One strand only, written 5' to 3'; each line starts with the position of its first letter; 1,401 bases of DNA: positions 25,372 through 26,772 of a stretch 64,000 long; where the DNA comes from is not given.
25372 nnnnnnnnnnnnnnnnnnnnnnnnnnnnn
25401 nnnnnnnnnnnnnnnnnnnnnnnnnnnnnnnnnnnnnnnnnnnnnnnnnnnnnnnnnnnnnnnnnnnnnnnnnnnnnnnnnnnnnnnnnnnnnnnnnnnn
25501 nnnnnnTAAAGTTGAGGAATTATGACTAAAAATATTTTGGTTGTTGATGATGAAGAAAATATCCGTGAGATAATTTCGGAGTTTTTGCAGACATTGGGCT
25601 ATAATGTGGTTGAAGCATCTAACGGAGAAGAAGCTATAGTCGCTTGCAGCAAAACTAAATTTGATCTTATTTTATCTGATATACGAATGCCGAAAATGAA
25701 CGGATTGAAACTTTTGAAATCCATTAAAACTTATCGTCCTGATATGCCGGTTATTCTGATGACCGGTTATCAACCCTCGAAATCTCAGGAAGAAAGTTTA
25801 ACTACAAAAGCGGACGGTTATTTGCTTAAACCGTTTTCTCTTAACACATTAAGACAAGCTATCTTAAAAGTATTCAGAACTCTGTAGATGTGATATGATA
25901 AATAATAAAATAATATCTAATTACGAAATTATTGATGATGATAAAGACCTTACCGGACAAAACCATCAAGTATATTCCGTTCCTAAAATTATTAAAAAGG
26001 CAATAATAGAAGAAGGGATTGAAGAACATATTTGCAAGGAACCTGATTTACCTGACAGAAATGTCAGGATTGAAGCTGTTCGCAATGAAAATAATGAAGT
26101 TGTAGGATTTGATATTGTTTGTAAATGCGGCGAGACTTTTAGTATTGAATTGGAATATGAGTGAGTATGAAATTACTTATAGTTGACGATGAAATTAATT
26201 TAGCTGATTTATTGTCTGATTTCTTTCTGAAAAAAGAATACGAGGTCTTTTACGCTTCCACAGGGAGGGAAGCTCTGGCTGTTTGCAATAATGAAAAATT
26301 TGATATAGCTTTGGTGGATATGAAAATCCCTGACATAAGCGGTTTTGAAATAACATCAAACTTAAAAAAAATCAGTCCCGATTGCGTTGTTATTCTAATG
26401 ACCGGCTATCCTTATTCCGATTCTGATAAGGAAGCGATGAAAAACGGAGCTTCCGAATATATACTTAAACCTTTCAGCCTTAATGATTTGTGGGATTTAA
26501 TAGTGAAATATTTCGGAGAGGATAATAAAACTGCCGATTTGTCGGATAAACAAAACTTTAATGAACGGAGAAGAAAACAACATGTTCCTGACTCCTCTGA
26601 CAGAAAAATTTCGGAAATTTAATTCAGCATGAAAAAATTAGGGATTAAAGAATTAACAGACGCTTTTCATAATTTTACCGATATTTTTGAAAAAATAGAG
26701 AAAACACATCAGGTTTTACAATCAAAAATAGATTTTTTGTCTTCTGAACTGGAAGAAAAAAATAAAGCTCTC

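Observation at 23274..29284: Kinase-poor Che-like cassette (HDOD, CheY, CheZ-like, REC, 89-aa protein, REC, soluble PAS kinase, sigma-54 EBP) with no CheA, CheW or MCP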

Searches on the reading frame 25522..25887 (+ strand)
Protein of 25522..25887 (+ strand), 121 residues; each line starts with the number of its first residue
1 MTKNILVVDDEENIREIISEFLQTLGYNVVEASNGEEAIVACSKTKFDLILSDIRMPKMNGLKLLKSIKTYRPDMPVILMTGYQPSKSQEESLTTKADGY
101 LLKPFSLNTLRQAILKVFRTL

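Call 3: search_protein_families(library=pfam, proteins=[window:25522-25887:+], max_evalue=0.01)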
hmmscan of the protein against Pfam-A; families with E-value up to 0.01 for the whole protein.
window:25522-25887:+ (121 aa): 4 families
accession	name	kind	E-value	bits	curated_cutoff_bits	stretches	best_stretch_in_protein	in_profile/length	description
PF00072.30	Response_reg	-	2.4e-32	111.9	30.2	1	5-114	1-110/111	Response regulator receiver domain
PF06490.17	FleQ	-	0.00017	22.4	22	1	4-113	1-102/108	Flagellar regulatory protein FleQ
PF23198.2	PDE8A_N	-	0.00045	20.6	29.6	1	2-92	10-101/147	PDE8A-like, N-terminal domain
PF18428.7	BRCT_3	-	0.0057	17.1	26.1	1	3-58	6-60/102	BRCA1 C Terminus (BRCT) domain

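Call 4: search_protein_families(library=ncbifam, proteins=[window:25522-25887:+], max_evalue=0.01)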
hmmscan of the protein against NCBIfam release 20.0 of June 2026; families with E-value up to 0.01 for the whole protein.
window:25522-25887:+ (121 aa): 104 families (the best 25 are shown)
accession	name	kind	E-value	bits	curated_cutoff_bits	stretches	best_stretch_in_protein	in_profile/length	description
NF008469.0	PRK11361.1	equivalog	1.1e-26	93.5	714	1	3-114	5-116/461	acetoacetate metabolism transcriptional regulator AtoC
NF045944.1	ResRegRpaBCyano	equivalog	7.4e-24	84.4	330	1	6-119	1-113/229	response regulator transcription factor RpaB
NF007689.0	PRK10365.1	equivalog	1.2e-23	83.6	760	1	4-116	7-119/441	sigma-54-dependent response regulator transcription factor ZraR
NF053512.1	nitric_RR_NosR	exception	2.9e-23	82.6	400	1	5-116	1-113/422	response regulator c-di-GMP phosphodiesterase, NosR family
NF051850.1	RespRegRprY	equivalog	3.3e-23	82.3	370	1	4-119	6-121/234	response regulator transcription factor RprY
NF007969.0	PRK10693.1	equivalog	4.3e-23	81.9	329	1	2-117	7-123/337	two-component system response regulator RssB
TIGR01818.1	ntrC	equivalog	9e-23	80.8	558.6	1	5-109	1-105/463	nitrogen regulation protein NR(I)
NF046020.1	HisKinCckABruc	equivalog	9.4e-23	80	1000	1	3-116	750-865/868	cell cycle histidine kinase CckA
TIGR02154.1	PhoB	equivalog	5.9e-22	78.1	296.2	1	1-119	1-121/226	phosphate regulon transcriptional regulator PhoB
NF046026.1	HisKinCckACaul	equivalog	6.8e-22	77.3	1000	1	4-113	560-671/678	cell cycle histidine kinase CckA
NF053854.1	RespRegPhoBBctds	equivalog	1.3e-21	77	270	1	5-118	1-115/225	two-component system response regulator PhoB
NF046022.1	RespRegCpdRBruc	equivalog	3.7e-21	75.3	180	1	4-119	3-118/120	cell cycle two-component system response regulator CpdR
NF041945.1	LuxN_Vibrio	equivalog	6.4e-21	74.2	1550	1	4-118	722-835/839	quorum-sensing autoinducer 1 sensor kinase/phosphatase LuxN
NF052313.1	T9SS_RR_PorX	equivalog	1.2e-20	73.8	300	1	4-114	2-112/513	T9SS response regulator signal transducer PorX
NF011874.0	PRK15347.1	equivalog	2.1e-20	72.4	852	1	4-114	692-806/921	two component system sensor kinase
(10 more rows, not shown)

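Call 68: search_solved_structures(query=window:25522-25887:+, max_evalue=1e-18)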
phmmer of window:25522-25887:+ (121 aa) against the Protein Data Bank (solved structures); distinct sequences matched with E-value up to 1e-18: 7.
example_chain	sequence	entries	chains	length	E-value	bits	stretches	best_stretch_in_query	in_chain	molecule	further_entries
6ifh_A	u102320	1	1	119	6.5e-22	80.9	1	3-119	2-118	Sporulation initiation phosphotransferase F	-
9xzo_A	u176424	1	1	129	6.8e-22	80.8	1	4-118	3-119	De novo protein M1X0B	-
3a0r_B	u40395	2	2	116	3.1e-21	78.7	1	3-117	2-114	Response regulator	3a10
3a0u_A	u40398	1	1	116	4.1e-21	78.3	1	3-117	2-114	Response regulator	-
4hnr_A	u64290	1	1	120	4.4e-20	75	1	4-117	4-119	Chemotaxis protein CheY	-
4h60_A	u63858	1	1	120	4.5e-20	75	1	4-117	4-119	Chemotaxis protein CheY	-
1mvo_A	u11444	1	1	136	7.5e-19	71.1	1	1-117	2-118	PhoP response regulator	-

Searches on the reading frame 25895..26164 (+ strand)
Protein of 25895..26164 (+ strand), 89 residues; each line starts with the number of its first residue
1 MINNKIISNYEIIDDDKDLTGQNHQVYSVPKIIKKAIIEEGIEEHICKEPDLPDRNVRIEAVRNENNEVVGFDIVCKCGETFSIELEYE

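Call 3: search_protein_families(library=pfam, proteins=[window:25895-26164:+], max_evalue=0.01)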
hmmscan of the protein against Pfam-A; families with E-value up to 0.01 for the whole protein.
window:25895-26164:+ (89 aa): 0 families

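Call 4: search_protein_families(library=ncbifam, proteins=[window:25895-26164:+], max_evalue=0.01)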
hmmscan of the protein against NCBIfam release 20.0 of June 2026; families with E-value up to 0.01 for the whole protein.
window:25895-26164:+ (89 aa): 1 family
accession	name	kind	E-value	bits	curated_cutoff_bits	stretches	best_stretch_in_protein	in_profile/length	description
NF052617.1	slr0373_blue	equivalog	0.0012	18.8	100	1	7-64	41-99/113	slr0373 family blue light stress response protein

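Call 9: search_protein_families(library=pfam, proteins=[window:25895-26164:+], max_evalue=10)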
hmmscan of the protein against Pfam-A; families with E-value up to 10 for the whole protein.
window:25895-26164:+ (89 aa): 0 families

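Call 56: find_homologous_proteins(query=A3, max_evalue=0.01)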
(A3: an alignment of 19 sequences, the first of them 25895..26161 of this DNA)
Query A3 (19 sequences) (89 aa, profile of the alignment): 49 proteins with E <= 0.01 among 2086 candidates.
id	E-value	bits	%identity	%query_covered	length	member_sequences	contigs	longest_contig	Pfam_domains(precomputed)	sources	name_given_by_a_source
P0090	1.6e-26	110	33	94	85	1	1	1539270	-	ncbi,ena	-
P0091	6.4e-26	108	35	94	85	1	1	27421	-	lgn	-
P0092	3.9e-25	106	34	94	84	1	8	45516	-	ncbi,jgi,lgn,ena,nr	ncbi:MAG TPA: hypothetical protein PKJ08_06985 [Candidatus Cloacimonadota bacterium]|jgi:hypothetica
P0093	4.0e-25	106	34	96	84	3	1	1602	-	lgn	-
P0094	6.9e-25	105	34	94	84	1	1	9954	-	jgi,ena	-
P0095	7.2e-25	105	36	94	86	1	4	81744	-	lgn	-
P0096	8.2e-25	105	28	98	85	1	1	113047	-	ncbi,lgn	-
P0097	1.6e-24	104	36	94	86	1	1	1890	-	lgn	-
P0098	3.1e-24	103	34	94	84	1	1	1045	-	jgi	-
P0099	7.8e-24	102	34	94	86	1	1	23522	-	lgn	-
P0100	1.2e-23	101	28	94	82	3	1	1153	-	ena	-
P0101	2.6e-23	100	33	94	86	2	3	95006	-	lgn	-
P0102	4.3e-23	99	31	94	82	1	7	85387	-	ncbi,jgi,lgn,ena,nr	ncbi:MAG TPA: hypothetical protein PL063_07195 [Candidatus Cloacimonadota bacterium]|jgi:hypothetica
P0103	1.9e-22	97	34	94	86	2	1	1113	-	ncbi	-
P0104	3.5e-22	96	29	93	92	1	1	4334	-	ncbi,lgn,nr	ncbi:MAG: hypothetical protein PHR06_13700 [Candidatus Cloacimonetes bacterium]|nr:hypothetical prot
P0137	1.1e-3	37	41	29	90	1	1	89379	-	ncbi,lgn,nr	ncbi:hypothetical protein JW960_01810 [candidate division KSB1 bacterium]|nr:hypothetical protein [c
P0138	9.0e-3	34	47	17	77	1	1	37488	-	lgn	-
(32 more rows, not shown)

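Call 60: predict_structure(alignment_id=A3)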
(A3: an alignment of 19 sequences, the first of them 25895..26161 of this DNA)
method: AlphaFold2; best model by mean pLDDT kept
length: 89 residues; sequences in the alignment: 19
mean_pLDDT: 68.7   pTM: 0.35
mean pLDDT of the five models: 68.7, 67.3, 66.1, 62.7, 62.1
residues with pLDDT >= 90: 22; 70-90: 12; 50-70: 45; < 50: 10
segments of 3 or more residues with pLDDT < 50: 22-24
pLDDT, mean of each block of 10 residues (from residue 1): 54 51 55 62 54 73 93 88 89
secondary structure, 60 per line:
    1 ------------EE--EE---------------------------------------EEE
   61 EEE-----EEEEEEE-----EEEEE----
elements in order: E58-63 E69-75 E81-85

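Call 63: fold_search(model_id=the predicted structure, library=pdb)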
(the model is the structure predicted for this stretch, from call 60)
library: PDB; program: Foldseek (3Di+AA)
matches with E <= 10: 430; with E <= 0.001: 0
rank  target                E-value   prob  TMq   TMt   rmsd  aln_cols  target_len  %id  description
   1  6zxw_H                7.4e-01  0.75  0.24  0.35   3.5        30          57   30  Structure of Archaeoglobus fulgidus Trm11-Trm112 m2G10 tRNA methyltransferase complex bound to sinefungin (released 2020-09-23)
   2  4oke_A                8.3e-01  0.33  0.22  0.14   4.8        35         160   14  Structure of RNase AS, a polyadenylate-specific exoribonuclease affecting mycobacterial virulence in vivo (released 2014-05-21)
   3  6s0m_A                1.1e+00  0.28  0.22  0.14   4.8        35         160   14  Structural and dynamic studies provide insights into specificity and allosteric regulation of Ribonuclease AS, a key e (released 2019-08-28)
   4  3lze                  1.4e+00  0.72  0.25  0.14   5.2        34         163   18  Plasmodium vivax 6-pyruvoyltetrahydropterin synthase (PTPS), E37C catalytic residue mutant (released 2010-04-07)
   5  1y13_A                1.5e+00  0.77  0.24  0.14   1.0        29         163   17  Structural Analysis of Plasmodium falciparum 6-pyruvoyl tetrahydropterin synthase (PTPS) (released 2005-01-04)
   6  2a0s_A                1.5e+00  0.77  0.25  0.14   1.0        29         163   21  Crystal structure of 6-pyruvoyl tetrahydropterin synthase (PTPS) from Plasmodium vivax at 2.2 A resolution (released 2005-07-26)
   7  3m0n                  1.5e+00  0.77  0.25  0.14   1.0        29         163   21  Plasmodium vivax 6-pyruvoyltetrahydropterin synthase (PTPS), E37A catalytic residue mutant (released 2010-04-07)
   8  9c3c_g                1.5e+00  0.07  0.19  0.08  17.9       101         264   12  Cryo-EM structure of native dystrophin-glycoprotein complex (DGC) (released 2024-10-23)
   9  4cc4_B                1.6e+00  0.23  0.22  0.27   8.3        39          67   10  Complex of InlC of Listeria monocytogenes and human Tuba C-terminal SH3 domain (released 2013-10-30)
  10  3r9u_B                1.7e+00  0.63  0.29  0.09   2.1        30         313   17  Thioredoxin-disulfide reductase from Campylobacter jejuni. (released 2011-04-06)
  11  4hec_A                1.8e+00  0.21  0.22  0.14   4.8        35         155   14  Crystal structure of a putative uncharacterized protein from Mycobacterium tuberculosis (released 2012-10-17)
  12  4hvj_A                1.8e+00  0.21  0.22  0.14   4.8        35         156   14  Crystal structure of a putative uncharacterized protein from Mycobacterium tuberculosis in complex with AMP (released 2012-11-28)
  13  4cc3_G                1.8e+00  0.20  0.22  0.30   9.7        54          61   11  Complex of human Tuba C-terminal SH3 domain and Mena proline-rich peptide - H3 (released 2013-10-30)
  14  4cc3_C                1.9e+00  0.23  0.22  0.29   8.9        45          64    9  Complex of human Tuba C-terminal SH3 domain and Mena proline-rich peptide - H3 (released 2013-10-30)
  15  4cc7_M                1.9e+00  0.21  0.22  0.30   8.8        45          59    9  Crystal structure of the sixth or C-terminal SH3 domain of human Tuba in complex with proline-rich peptides of N-WASP. (released 2013-10-30)
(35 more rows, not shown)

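Call 81: find_encoding_contigs(protein=P0137, flank=6000, max_places=2)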
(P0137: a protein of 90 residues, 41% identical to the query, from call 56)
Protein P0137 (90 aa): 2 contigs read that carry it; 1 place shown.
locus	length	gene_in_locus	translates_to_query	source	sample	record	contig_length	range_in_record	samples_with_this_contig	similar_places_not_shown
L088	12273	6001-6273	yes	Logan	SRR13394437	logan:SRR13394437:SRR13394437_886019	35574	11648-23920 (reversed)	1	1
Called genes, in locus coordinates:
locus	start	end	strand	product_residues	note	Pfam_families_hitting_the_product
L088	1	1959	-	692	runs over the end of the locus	PF00072:Response_reg, PF13188:PAS_8 (faint), PF00512:HisKA (faint), PF13426:PAS_9 (weak), PF04108:ATG17_like, PF02518:HATPase_c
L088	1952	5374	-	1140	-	PF00072:Response_reg, PF08447:PAS_3, PF00989:PAS, PF08448:PAS_4, PF13426:PAS_9, PF08447:PAS_3, PF00989:PAS, PF08447:PAS_3, +9 more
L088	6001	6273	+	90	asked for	-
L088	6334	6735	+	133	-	PF00460:Flg_bb_rod (weak)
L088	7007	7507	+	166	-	PF00460:Flg_bb_rod (weak), PF06429:Flg_bbr_C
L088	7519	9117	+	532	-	PF00072:Response_reg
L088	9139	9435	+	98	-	-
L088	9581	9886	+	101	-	PF02049:FliE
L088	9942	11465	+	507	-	PF01514:YscJ_FliF, PF08345:YscJ_FliF_C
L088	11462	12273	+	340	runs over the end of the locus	PF03448:MgtE_N (faint), PF14842:FliG_N, PF14841:FliG_M, PF14842:FliG_N (weak), PF01706:FliG_C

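Call 90: search_protein_representatives(alignment_id=A4)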
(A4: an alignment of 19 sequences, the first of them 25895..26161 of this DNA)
Query: 19 sequences, 86 profile positions. Proteins with E-value up to 0.001 (for the whole library): 350; up to 1e-10: 33; up to 1e-30: 0. The best 150 are listed.
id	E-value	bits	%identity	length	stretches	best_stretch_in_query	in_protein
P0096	7.7e-24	100.3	-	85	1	1-85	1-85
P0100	2.7e-23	98.5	-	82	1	2-85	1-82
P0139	2.1e-22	95.7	-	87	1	2-86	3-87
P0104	2.1e-22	95.7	-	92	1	1-85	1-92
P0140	5.3e-22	94.4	-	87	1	1-86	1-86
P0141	6.7e-22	94.0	-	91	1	2-85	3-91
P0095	1.6e-21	92.8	-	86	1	2-85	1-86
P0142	3.4e-21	91.8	-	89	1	2-86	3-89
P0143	3.9e-21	91.6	-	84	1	1-85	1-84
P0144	5.5e-21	91.1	-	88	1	3-86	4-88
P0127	1.5e-20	89.7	-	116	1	2-85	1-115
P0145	6.5e-19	84.5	-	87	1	2-85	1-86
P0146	1.1e-17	80.5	-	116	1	2-85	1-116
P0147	1.8e-17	79.9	-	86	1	4-86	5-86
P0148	3.4e-17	79.0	-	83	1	4-85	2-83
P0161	4.4e-09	53.0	-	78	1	22-86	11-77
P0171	4.3e-07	46.6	-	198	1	31-86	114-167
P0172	4.3e-07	46.6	-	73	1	50-86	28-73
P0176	9.2e-07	45.5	-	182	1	21-86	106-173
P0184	2.5e-06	44.1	-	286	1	6-85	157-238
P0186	2.7e-06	44.0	-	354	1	37-85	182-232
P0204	5.4e-06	43.1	-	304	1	35-85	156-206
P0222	1.1e-05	42.0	-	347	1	25-85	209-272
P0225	1.3e-05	41.8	-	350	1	36-86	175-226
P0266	4.3e-05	40.2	-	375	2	38-85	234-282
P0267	4.5e-05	40.1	-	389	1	13-85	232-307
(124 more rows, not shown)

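Call 91: search_protein_families(library=pfam, proteins=[P0171, P0176, P0184, P0186, P0204, P0222, P0225, P0266, P0267, P0161], max_evalue=0.01)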
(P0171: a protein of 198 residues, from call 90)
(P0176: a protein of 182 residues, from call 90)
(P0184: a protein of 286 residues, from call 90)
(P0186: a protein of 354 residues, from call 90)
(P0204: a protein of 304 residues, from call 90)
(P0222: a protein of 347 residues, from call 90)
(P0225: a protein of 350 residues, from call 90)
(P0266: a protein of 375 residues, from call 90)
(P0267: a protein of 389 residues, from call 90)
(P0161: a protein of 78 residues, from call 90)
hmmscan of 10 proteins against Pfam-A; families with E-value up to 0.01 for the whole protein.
P0171 (198 aa): 0 families

P0176 (182 aa): 0 families

P0184 (286 aa): 0 families

P0186 (354 aa): 0 families

P0204 (304 aa): 0 families

P0222 (347 aa): 0 families

P0225 (350 aa): 0 families

P0266 (375 aa): 0 families

P0267 (389 aa): 0 families

P0161 (78 aa): 0 families

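Call 93: find_encoding_contigs(protein=P0161, flank=5000, max_places=1)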
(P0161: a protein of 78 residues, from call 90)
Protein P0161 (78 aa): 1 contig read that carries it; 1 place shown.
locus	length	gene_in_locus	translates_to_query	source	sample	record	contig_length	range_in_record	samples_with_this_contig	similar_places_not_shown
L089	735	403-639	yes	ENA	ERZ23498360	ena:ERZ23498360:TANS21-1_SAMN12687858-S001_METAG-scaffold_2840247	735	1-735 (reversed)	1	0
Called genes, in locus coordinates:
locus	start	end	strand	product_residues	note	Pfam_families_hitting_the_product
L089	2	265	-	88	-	?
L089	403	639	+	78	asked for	-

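Call 94: find_encoding_contigs(protein=P0172, flank=5000, max_places=1)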
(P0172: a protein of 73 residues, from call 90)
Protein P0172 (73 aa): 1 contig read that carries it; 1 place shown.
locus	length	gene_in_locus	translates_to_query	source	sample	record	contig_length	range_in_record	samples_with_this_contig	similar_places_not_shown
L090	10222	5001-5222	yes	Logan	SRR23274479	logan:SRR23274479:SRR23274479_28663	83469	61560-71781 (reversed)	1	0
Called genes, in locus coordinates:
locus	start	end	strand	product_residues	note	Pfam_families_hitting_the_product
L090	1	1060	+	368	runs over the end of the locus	PF04347:FliO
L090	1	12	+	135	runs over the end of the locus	PF28396:SepQ_C (weak), PF01052:FliMN_C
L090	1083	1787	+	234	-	PF00813:FliP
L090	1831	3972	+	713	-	PF00771:FHIPEP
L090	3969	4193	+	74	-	-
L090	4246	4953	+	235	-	PF04542:Sigma70_r2, PF08281:Sigma70_r4_2, PF04545:Sigma70_r4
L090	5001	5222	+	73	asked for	-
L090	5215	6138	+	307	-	-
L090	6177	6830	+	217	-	-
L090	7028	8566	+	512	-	PF08668:HDOD, PF00990:GGDEF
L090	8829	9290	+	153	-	PF00072:Response_reg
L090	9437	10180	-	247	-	PF07885:Ion_trans_2, PF02254:TrkA_N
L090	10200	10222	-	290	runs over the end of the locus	PF08668:HDOD, PF01966:HD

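Call 95: find_encoding_contigs(protein=P0138, flank=5000, max_places=1)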
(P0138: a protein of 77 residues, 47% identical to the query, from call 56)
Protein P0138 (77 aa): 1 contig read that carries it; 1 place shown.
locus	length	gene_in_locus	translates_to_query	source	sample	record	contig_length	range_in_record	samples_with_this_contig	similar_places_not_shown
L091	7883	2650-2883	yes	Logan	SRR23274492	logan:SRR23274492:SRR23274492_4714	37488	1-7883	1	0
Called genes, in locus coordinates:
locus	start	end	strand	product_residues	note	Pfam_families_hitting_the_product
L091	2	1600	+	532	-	?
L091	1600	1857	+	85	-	-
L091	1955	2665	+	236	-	PF04542:Sigma70_r2, PF08281:Sigma70_r4_2 (weak), PF04545:Sigma70_r4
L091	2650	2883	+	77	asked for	-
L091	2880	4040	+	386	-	-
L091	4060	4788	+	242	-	-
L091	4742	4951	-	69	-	-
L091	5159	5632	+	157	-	PF13690:CheX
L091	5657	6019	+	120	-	PF00072:Response_reg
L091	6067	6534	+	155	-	-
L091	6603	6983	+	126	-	PF00072:Response_reg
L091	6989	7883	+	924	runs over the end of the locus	PF01627:Hpt, PF27543:FimL_C (faint), PF01627:Hpt, PF02895:H-kinase_dim, PF02518:HATPase_c, PF01584:CheW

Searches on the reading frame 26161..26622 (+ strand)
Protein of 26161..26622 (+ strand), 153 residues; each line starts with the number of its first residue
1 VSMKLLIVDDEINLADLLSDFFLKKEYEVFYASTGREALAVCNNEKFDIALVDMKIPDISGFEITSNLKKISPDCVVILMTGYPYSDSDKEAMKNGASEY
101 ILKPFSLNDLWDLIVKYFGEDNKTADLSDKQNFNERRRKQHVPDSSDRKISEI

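Call 3: search_protein_families(library=pfam, proteins=[window:26161-26622:+], max_evalue=0.01)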
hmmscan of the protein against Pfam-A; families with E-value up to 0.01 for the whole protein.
window:26161-26622:+ (153 aa): 1 family
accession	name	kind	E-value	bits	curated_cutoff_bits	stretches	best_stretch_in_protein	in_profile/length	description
PF00072.30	Response_reg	-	1.7e-24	86.6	30.2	1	6-113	2-109/111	Response regulator receiver domain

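Call 4: search_protein_families(library=ncbifam, proteins=[window:26161-26622:+], max_evalue=0.01)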
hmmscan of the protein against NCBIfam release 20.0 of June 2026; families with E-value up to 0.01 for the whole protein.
window:26161-26622:+ (153 aa): 103 families (the best 25 are shown)
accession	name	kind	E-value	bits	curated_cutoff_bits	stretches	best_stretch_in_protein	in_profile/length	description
NF008469.0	PRK11361.1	equivalog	2.6e-22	79.2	714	1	4-116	6-117/461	acetoacetate metabolism transcriptional regulator AtoC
NF053512.1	nitric_RR_NosR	exception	2.2e-19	69.8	400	1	5-116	1-113/422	response regulator c-di-GMP phosphodiesterase, NosR family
NF051850.1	RespRegRprY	equivalog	5e-18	65.4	370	1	2-111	4-113/234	response regulator transcription factor RprY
NF033117.2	vanR_ACDEGLN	exception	8.8e-18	64.7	350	1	5-107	1-102/226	VanR-ABDEGLN family response regulator transcription factor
NF041946.1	LuxO_transreg_Vib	equivalog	1.7e-17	63.4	800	1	8-137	2-131/463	quorum-sensing sigma-54 dependent transcriptional regulator LuxO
NF011874.0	PRK15347.1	equivalog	1.2e-16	59.9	852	1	2-114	690-806/921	two component system sensor kinase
NF033791.1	ActR_PrrA_rreg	equivalog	1.3e-16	61.1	250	1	4-142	3-138/173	ActR/PrrA/RegA family redox response regulator transcription factor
NF007689.0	PRK10365.1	equivalog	1.4e-16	60.4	760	1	3-119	6-122/441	sigma-54-dependent response regulator transcription factor ZraR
NF052313.1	T9SS_RR_PorX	equivalog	1.9e-16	60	300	1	4-122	2-120/513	T9SS response regulator signal transducer PorX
NF007135.0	PRK09581.1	equivalog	7e-16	58.1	474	1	1-106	1-108/457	PleD family two-component system response regulator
TIGR02154.1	PhoB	equivalog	7.2e-16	58.2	296.2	1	1-111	1-113/226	phosphate regulon transcriptional regulator PhoB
NF041367.1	CheY_Halo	equivalog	7.4e-16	58.5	200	1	6-112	2-108/114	chemotaxis protein CheY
NF040534.1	resp_reg_YycF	equivalog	1.2e-15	57.5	340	1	4-114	2-111/231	response regulator YycF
NF053854.1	RespRegPhoBBctds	equivalog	1.6e-15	57.1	270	1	5-112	1-109/225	two-component system response regulator PhoB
NF041734.1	resp_reg_RppA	equivalog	1.7e-15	57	250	1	3-111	1-111/229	two-component system response regulator RppA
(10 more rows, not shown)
